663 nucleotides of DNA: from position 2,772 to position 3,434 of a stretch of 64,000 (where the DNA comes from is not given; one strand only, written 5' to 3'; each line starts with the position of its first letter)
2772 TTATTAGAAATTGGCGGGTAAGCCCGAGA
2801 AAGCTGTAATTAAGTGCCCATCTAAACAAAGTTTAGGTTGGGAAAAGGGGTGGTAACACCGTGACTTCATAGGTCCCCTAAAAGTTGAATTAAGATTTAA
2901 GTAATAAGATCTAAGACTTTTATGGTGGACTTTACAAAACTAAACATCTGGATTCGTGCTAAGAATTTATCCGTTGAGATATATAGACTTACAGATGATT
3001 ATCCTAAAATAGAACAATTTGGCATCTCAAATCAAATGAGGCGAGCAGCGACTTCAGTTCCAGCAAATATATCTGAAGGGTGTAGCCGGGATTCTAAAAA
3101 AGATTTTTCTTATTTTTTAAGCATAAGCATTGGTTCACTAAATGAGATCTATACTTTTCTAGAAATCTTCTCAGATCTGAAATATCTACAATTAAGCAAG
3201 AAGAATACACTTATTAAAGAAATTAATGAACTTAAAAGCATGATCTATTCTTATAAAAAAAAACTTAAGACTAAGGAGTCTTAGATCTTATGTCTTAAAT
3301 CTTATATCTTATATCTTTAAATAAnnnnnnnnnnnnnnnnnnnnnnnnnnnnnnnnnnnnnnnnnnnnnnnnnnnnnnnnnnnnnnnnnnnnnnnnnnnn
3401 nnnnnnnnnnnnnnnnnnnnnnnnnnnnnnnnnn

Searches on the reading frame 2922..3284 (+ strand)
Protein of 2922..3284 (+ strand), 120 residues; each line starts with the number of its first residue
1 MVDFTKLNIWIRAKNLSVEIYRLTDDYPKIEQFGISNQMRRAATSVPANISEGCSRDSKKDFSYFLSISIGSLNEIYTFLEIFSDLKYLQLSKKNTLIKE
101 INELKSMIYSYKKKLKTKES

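Call 57: search_protein_families(library=pfam, proteins=[window:2922-3284:+])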
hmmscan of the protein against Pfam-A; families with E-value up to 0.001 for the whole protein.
window:2922-3284:+ (120 aa): 1 family
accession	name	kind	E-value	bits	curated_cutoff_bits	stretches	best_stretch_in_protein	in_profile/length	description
PF05635.17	23S_rRNA_IVP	-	5e-35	120.4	33.8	1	6-109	2-105/106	23S rRNA-intervening sequence protein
